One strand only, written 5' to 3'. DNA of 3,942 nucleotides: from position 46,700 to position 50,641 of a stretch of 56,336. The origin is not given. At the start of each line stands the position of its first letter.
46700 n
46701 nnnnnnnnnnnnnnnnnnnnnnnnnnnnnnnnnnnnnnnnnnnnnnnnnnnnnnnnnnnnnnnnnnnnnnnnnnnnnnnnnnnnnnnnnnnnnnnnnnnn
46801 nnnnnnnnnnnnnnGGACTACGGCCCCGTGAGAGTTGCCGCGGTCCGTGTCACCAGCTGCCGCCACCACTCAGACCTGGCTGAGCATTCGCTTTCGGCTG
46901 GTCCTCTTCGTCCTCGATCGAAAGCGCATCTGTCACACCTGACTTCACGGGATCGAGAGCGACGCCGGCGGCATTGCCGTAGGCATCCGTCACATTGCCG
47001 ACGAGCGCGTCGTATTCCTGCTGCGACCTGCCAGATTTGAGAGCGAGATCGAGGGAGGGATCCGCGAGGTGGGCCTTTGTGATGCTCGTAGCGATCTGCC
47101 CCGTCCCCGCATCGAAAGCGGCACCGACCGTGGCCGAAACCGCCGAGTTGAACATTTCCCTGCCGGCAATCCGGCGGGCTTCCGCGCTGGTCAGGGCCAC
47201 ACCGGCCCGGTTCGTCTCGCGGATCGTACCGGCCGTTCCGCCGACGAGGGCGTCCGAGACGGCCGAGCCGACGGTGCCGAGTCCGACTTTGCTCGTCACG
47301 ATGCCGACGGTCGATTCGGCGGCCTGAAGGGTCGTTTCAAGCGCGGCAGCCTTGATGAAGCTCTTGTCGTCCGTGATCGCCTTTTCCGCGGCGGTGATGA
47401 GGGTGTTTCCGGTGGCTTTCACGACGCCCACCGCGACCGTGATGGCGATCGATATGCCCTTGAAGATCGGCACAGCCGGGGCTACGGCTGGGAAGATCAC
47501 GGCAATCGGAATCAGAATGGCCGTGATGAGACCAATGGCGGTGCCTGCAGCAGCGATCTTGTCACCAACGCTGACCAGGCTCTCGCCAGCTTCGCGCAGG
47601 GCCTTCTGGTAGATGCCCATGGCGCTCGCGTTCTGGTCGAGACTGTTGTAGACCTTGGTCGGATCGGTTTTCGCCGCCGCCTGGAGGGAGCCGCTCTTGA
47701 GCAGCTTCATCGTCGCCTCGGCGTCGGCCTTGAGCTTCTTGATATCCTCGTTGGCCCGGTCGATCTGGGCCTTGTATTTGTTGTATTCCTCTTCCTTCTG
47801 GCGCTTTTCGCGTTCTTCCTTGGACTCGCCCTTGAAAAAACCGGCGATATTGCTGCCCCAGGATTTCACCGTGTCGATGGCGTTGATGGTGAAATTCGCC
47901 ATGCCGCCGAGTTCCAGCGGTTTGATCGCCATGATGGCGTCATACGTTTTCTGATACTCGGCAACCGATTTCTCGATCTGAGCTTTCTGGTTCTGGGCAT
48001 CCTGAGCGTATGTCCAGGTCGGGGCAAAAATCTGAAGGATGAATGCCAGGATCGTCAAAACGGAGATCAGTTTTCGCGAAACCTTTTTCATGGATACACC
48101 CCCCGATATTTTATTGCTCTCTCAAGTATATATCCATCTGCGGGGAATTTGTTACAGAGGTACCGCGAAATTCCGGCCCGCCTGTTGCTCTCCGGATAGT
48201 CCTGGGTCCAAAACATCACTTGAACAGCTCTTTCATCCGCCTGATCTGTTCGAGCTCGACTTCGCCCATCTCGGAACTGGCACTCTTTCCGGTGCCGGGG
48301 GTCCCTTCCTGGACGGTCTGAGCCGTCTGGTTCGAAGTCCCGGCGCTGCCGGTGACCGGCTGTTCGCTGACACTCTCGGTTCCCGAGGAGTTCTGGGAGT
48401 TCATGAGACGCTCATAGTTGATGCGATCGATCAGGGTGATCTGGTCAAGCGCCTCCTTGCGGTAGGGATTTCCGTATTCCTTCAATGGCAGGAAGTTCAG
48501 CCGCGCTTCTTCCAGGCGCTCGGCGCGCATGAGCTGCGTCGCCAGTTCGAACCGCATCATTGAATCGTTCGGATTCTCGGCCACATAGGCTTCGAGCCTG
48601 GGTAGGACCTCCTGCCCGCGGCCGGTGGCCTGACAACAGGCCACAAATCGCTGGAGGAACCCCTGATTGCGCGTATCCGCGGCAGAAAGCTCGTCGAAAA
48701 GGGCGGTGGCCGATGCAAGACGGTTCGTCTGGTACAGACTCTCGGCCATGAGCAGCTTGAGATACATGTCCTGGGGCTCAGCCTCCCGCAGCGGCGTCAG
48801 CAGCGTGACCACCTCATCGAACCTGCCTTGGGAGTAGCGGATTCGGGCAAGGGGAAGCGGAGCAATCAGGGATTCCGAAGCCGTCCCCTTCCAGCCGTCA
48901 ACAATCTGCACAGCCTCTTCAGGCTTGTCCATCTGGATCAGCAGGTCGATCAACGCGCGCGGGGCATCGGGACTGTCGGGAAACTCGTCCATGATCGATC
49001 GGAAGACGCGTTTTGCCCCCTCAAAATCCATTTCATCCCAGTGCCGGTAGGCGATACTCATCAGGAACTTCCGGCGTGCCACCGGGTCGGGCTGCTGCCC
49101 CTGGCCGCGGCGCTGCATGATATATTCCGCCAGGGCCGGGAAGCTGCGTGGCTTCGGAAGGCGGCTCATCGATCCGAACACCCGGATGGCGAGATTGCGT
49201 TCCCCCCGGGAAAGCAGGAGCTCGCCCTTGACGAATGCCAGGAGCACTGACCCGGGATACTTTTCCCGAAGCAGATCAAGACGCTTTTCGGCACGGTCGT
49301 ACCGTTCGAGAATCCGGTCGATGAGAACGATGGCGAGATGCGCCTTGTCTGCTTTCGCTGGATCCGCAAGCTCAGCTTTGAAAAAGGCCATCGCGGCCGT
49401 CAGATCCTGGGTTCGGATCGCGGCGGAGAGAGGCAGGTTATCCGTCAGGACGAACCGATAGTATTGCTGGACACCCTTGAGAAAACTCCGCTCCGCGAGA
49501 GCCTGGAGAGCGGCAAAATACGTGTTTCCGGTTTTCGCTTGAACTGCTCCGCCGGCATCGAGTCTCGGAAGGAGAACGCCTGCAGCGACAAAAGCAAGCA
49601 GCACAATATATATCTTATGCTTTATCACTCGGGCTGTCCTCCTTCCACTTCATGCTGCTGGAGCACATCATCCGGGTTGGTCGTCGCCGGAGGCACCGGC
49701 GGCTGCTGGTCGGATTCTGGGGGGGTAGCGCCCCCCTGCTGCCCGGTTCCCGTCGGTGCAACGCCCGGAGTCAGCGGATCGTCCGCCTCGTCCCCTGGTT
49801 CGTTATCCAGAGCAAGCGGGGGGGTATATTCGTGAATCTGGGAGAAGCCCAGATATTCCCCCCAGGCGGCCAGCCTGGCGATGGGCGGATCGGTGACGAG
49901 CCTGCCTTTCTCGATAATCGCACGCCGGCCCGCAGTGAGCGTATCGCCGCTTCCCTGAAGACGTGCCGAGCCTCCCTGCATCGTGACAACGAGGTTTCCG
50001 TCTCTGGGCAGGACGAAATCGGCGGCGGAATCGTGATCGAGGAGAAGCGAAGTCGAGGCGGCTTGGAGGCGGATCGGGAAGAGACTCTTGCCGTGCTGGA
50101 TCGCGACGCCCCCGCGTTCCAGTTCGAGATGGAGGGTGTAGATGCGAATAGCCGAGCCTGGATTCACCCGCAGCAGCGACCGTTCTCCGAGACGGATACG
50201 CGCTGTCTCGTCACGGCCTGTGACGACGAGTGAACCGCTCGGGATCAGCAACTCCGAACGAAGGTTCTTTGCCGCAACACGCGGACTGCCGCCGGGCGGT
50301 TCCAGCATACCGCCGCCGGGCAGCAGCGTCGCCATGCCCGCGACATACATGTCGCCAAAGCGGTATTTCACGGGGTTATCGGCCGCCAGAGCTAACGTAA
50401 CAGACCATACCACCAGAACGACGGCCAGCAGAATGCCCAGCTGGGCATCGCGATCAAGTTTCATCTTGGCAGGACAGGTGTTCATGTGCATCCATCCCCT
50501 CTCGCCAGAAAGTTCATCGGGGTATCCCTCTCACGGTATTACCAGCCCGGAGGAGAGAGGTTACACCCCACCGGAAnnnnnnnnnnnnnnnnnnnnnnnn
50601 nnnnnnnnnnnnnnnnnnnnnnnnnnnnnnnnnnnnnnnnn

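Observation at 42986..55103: Co-oriented 12-kb cluster joining Ser/Thr phospho-switch, GIDE protein, chaperone-like gene, secreted pore-former-like protein and four prepilins: candidate undescribed filament/effector system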

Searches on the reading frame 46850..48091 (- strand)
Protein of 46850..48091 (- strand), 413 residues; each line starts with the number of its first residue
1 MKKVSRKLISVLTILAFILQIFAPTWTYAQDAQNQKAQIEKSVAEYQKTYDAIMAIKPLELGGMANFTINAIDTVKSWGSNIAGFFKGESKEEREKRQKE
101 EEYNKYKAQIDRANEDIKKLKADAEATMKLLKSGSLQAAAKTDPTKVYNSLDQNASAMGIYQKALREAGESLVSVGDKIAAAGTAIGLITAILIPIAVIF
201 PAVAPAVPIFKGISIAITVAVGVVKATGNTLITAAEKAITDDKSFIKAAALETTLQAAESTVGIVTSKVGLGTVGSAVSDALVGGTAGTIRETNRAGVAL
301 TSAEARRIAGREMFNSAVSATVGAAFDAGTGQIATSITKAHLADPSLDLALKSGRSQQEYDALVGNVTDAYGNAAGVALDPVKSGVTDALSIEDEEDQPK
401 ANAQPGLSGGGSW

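Call 5: search_protein_families(library=pfam, proteins=[window:46850-48091:-], max_evalue=0.1)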
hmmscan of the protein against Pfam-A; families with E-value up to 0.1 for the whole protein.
window:46850-48091:- (413 aa): 0 families

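Call 6: search_protein_families(library=ncbifam, proteins=[window:46850-48091:-], max_evalue=0.1)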
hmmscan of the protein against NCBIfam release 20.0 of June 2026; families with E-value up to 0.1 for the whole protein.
window:46850-48091:- (413 aa): 0 families

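Call 30: find_homologous_proteins(query=window:46850-48091:-, max_evalue=0.001)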
Query window:46850-48091:- (413 aa): 19 proteins with E <= 0.001 among 8000 candidates.
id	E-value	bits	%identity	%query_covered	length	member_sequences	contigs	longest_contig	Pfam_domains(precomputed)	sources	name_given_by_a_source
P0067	9.3e-253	856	100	100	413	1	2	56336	-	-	-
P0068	1.9e-149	516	63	100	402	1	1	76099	-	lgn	-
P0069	3.7e-142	492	96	62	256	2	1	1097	-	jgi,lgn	-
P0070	8.3e-141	487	59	100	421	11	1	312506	-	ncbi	-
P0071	1.6e-119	417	53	100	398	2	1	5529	-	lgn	-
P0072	4.1e-119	416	54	100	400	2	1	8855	-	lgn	-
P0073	1.1e-107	379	64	66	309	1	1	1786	-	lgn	-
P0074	2.9e-107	377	97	45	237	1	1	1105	-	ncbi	-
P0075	4.5e-94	334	66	61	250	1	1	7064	-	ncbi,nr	ncbi:MAG TPA: hypothetical protein PKM25_01635, partial [Candidatus Ozemobacteraceae bacterium]|nr:h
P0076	2.5e-73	266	45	75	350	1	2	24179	-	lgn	-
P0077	9.7e-70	254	45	69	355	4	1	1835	-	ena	-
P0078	1.3e-67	247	42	71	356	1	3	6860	-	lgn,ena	-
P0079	5.4e-67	245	43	77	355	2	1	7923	-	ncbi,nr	ncbi:MAG: hypothetical protein PHD82_07470 [Candidatus Riflebacteria bacterium]|nr:hypothetical prot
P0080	6.4e-67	244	42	75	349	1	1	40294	-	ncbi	-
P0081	2.0e-66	243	47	66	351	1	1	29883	-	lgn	-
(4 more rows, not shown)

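Call 43: predict_structure(alignment_id=A2)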
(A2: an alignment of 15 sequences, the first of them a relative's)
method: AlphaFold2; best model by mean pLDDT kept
length: 413 residues; sequences in the alignment: 15
mean_pLDDT: 43.8   pTM: 0.30
mean pLDDT of the five models: 43.8, 42.7, 39.6, 39.1, 38.1
residues with pLDDT >= 90: 0; 70-90: 16; 50-70: 72; < 50: 325
segments of 3 or more residues with pLDDT < 50: 28-89, 136-165, 181-214, 238-295, 297-413
pLDDT, mean of each block of 10 residues (from residue 1): 74 77 52 46 43 41 34 36 42 55 55 57 60 50 39 33 47 49 43 39 44 48 51 53 39 39 29 41 43 43 43 45 38 32 35 38 36 29 29 31 35 33
secondary structure, 60 per line:
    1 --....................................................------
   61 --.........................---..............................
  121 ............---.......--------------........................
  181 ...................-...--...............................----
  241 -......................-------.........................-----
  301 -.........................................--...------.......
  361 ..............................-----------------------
elements in order: H3-54 H63-87 H91-132 H136-142 H157-199 H206-236 H242-263 H271-295 H302-342 H354-390

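Call 79: search_protein_families(library=padloc, proteins=[window:46850-48091:-], max_evalue=0.001)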
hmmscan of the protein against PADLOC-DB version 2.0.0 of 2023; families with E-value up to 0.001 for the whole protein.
window:46850-48091:- (413 aa): 0 families

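Call 84: search_solved_structures(query=A2, max_evalue=10)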
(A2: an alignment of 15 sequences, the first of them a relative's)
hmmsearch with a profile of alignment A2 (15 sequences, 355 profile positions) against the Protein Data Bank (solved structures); distinct sequences matched with E-value up to 10: 24.
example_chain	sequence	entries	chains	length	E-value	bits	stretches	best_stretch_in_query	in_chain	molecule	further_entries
1wp7_A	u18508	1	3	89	0.23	14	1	97-133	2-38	fusion protein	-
1wp8_A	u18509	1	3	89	0.25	13.9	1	97-133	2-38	Fusion glycoprotein F0,Fusion glycoprotein F0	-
3okq_A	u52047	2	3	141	0.27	13.8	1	54-122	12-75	Bud site selection protein 6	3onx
4lvi_A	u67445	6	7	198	0.3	13.6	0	54-116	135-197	Plasmid recombination enzyme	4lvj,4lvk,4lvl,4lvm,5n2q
7wxz_A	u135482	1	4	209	0.35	13.4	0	145-189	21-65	Spike protein S2'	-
9h4n_z2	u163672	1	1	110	0.5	12.9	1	97-145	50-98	40S ribosomal protein S17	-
3n27_A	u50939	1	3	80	0.57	12.7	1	97-131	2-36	Fusion glycoprotein F0, linker, Fusion glycoprotein F0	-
7qgg_SR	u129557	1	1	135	0.67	12.5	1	97-145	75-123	40S ribosomal protein S17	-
8q7z_Aq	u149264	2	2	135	0.67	12.5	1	97-145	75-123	Small ribosomal subunit protein eS17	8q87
6zvj_w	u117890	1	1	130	0.67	12.5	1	97-145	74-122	40S ribosomal protein S17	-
3jag_RR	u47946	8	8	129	0.68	12.5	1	97-145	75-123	eS17 | Ribosomal protein eS17 | 40S RIBOSOMAL PROTEIN ES17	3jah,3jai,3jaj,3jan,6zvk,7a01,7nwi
9q7q_KK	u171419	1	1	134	0.68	12.5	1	97-145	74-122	Small ribosomal subunit protein eS17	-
6xa1_SR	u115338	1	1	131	0.68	12.5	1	97-145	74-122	40S ribosomal protein S17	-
3j7p_SR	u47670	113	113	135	0.68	12.5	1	97-145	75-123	Ribosomal protein eS17 | 40S ribosomal protein S17 | eS17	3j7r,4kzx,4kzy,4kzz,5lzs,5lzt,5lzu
11hg_RS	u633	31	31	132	0.69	12.5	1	97-145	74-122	40S ribosomal protein S17 | eS17 | ribosomal protein eS17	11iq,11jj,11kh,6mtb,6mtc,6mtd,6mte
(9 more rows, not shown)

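Call 85: search_protein_families(library=phrogs, proteins=[window:46850-48091:-], max_evalue=0.01)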
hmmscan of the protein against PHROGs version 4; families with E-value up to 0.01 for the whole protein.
window:46850-48091:- (413 aa): 2 families
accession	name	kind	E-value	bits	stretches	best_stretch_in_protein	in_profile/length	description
phrog_194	-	head and packaging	0.00077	20.3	1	90-129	46-90/335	head scaffolding protein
phrog_1533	-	tail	0.00088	17.9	1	35-197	141-242/1688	tail length tape measure protein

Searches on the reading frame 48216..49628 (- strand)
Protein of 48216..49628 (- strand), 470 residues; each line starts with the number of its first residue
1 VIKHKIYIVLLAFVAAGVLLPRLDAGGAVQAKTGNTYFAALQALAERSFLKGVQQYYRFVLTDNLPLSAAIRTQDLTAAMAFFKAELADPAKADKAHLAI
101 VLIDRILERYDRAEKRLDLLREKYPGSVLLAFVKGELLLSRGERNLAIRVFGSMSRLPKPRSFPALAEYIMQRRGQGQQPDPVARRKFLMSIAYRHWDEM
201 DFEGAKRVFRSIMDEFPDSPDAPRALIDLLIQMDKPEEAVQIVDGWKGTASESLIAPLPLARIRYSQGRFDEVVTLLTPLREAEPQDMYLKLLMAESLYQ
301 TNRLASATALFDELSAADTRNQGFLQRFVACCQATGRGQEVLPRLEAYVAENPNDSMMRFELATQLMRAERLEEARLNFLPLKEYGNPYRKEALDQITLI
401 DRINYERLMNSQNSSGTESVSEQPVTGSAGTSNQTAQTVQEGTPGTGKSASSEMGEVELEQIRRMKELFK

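Call 5: search_protein_families(library=pfam, proteins=[window:48216-49628:-], max_evalue=0.1)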
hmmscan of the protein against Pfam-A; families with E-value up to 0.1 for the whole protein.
window:48216-49628:- (470 aa): 17 families
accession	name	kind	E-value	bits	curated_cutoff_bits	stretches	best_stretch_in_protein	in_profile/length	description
PF14559.12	TPR_19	-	2.1e-21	76.4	25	2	199-246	4-51/68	Tetratricopeptide repeat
PF13432.12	TPR_16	-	1.3e-12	48.4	32.7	1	260-316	3-59/65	Tetratricopeptide repeat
PF13428.12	TPR_14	-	7.7e-12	45.1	23.5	0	260-296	7-43/44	Tetratricopeptide repeat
PF24575.1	TPR_Slam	-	1.6e-06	28.9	35.2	1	335-379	60-104/104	Surface lipoprotein assembly modifier, N-terminal TPR repeats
PF25064.1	ARM_TT21_5th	-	2.1e-05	25.3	27.8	0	197-247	12-62/117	TT21 fifth ARM repeats domain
PF14561.12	TPR_20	-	3.6e-05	24.5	25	1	342-379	8-45/90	Tetratricopeptide repeat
PF13174.12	TPR_6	-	5.4e-05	24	26.3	0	199-219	12-33/33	Tetratricopeptide repeat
PF13429.12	TPR_15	-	0.00061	19.7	26.2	0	308-375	200-267/280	Tetratricopeptide repeat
PF12895.13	ANAPC3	-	0.00079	20.1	27.2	0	267-343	2-77/82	Anaphase-promoting complex, cyclosome, subunit 3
PF22205.1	Csm6_6H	-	0.0008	19.9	27.6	1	189-214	43-68/93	Csm6 6H domain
PF00637.26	Clathrin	-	0.019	15.1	29.6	0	325-375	10-61/143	Region in Clathrin and VPS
PF10300.15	Iml2-TPR_39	-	0.022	13.9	22.2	1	110-154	246-290/467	Iml2/Tetratricopeptide repeat protein 39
PF13176.12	TPR_7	-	0.028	14.9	27.9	0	260-277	5-22/36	Tetratricopeptide repeat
PF20308.4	TPR-S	-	0.032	15.2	27.6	0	270-317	2-47/102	Tetratricopeptide Repeats-Sensor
PF16918.11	PknG_TPR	-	0.039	13.2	27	0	248-315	88-155/340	Protein kinase G tetratricopeptide repeat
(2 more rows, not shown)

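Call 6: search_protein_families(library=ncbifam, proteins=[window:48216-49628:-], max_evalue=0.1)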
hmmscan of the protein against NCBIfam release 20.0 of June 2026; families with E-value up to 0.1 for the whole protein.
window:48216-49628:- (470 aa): 14 families
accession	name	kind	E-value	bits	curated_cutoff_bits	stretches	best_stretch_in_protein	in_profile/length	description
TIGR02917.1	PEP_TPR_lipo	equivalog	2.5e-13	48.9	312.2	1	192-370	471-649/899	XrtA/PEP-CTERM system TPR-repeat protein PrsT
NF052400.1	M48_BAM_BepA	equivalog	4.9e-07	28.9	570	2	297-406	316-422/483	beta-barrel assembly-enhancing protease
NF052415.1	T3SS_chap_SctY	equivalog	5.2e-07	30.1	70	1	266-320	18-72/106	type III secretion apparatus assembly chaperone SctY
TIGR02552.1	LcrH_SycD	equivalog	6.3e-07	29.2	104.8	1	282-377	12-107/136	SycD/LcrH family type III secretion system chaperone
NF040959.1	MamA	equivalog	1.6e-06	27.7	200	1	265-375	48-158/204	magnetosome protein MamA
TIGR03939.1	PGA_TPR_OMP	equivalog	7.2e-06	24.5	366.65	0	101-168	402-468/800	poly-beta-1,6 N-acetyl-D-glucosamine export porin PgaA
NF008757.0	PRK11788.1-5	equivalog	1.8e-05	24.1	363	1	203-376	124-302/388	lipopolysaccharide assembly protein LapB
TIGR02795.1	tol_pal_ybgF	equivalog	3.6e-05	24.4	90.1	0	199-229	52-82/119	tol-pal system protein YbgF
TIGR00540.1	TPR_hemY_coli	hypoth_equivalog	4.5e-05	22.4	142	1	277-376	250-346/385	heme biosynthesis-associated TPR protein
NF008755.0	PRK11788.1-3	equivalog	0.002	17.5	430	0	261-362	187-289/388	lipopolysaccharide assembly protein LapB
NF047371.1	FlcA_CTERM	equivalog_domain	0.0024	16.4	300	0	262-314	481-533/646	periplasmic flagellar collar protein FlcA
NF053607.1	CHU_0125_OmpA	equivalog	0.0025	16.4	620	1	263-359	28-124/639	CHU_0125 family OmpA-like outer membrane integrity protein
NF033920.0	C39_PA2778_fam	equivalog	0.0072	15.8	150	0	108-167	170-228/255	PA2778 family cysteine peptidase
TIGR03302.1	OM_YfiO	subfamily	0.023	14.2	81.4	0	179-230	26-77/239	outer membrane protein assembly factor BamD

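Call 79: search_protein_families(library=padloc, proteins=[window:48216-49628:-], max_evalue=0.001)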
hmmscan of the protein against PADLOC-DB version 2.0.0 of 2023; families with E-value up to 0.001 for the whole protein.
window:48216-49628:- (470 aa): 1 family
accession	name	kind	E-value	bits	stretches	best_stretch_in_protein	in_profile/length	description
PDLC01031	Csx1/Csm6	-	0.00084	16.9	0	190-291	175-255/357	CARF+HEPN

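Call 80: find_related_loci(query=window:48216-49628:-, collection=genome_contigs, flank=10000)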
Query window:48216-49628:- (470 aa) in genome_contigs; peptide patterns used: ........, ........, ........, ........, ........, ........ (x = any residue, [..] = any of these).
75 stretches matched a pattern, but none encodes a relative of the query by tblastn (E <= 1e-3).

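Call 82: find_related_loci(query=A8, collection=genome_contigs, flank=10000)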
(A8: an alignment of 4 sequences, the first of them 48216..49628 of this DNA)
Query A8 (470 aa) in genome_contigs; peptide patterns used: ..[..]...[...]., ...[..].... (x = any residue, [..] = any of these).
179 stretches matched a pattern; 6 encode a relative of the query (tblastn E <= 1e-3); 6 distinct loci.
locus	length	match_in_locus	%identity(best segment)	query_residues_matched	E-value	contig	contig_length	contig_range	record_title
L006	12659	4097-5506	82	1-470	0e+0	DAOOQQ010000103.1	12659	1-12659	MAG TPA_asm: Candidatus Ozemobacteraceae bacterium isolate AMR_MDS_2567 NODE_6137_length_12659_cov_7.365202, whole genom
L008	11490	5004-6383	56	1-470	5e-174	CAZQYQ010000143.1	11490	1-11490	MAG TPA_asm: uncultured bacterium isolate SRP089250_co1_29 genome assembly, contig: NODE_10143_length_11490_cov_4.657018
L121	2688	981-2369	56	1-470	1e-178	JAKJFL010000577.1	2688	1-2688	MAG: Candidatus Riflebacteria bacterium isolate UR.bin127 UR_contig_142184, whole genome shotgun sequence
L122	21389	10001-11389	54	1-470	3e-164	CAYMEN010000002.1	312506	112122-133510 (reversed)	MAG TPA_asm: uncultured bacterium isolate SRP263991_co7_86 genome assembly, contig: NODE_6_length_312506_cov_11.144852,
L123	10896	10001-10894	59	2-300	8e-115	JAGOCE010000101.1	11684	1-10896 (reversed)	Candidatus Ozemobacteraceae bacterium isolate Go_SlDig_bin_287 Go_SlDig_16534_length_11684_cov_7.931470, whole genome sh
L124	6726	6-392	51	336-470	1e-29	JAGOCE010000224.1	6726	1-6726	Candidatus Ozemobacteraceae bacterium isolate Go_SlDig_bin_287 Go_SlDig_36684_length_6726_cov_7.350053, whole genome sho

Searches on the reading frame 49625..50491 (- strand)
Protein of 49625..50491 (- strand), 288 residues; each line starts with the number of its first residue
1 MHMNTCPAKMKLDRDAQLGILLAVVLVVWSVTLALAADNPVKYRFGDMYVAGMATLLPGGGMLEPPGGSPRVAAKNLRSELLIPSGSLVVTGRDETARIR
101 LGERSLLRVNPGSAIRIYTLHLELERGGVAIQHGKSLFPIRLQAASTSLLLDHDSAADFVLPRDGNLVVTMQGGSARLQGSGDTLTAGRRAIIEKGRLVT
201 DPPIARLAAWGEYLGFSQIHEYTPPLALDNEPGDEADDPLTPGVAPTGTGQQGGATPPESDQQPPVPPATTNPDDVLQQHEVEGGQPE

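Call 5: search_protein_families(library=pfam, proteins=[window:49625-50491:-], max_evalue=0.1)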
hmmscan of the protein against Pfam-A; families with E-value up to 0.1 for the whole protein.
window:49625-50491:- (288 aa): 1 family
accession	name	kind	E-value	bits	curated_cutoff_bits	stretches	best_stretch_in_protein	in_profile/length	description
PF04773.18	FecR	-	0.031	15.2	24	1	89-138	3-52/97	FecR protein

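Call 6: search_protein_families(library=ncbifam, proteins=[window:49625-50491:-], max_evalue=0.1)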
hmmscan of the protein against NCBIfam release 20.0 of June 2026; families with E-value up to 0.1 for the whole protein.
window:49625-50491:- (288 aa): 0 families

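Call 79: search_protein_families(library=padloc, proteins=[window:49625-50491:-], max_evalue=0.001)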
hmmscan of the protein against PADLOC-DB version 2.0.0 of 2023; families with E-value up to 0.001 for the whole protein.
window:49625-50491:- (288 aa): 0 families

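Call 85: search_protein_families(library=phrogs, proteins=[window:49625-50491:-], max_evalue=0.01)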
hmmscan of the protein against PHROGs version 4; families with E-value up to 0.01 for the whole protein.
window:49625-50491:- (288 aa): 0 families
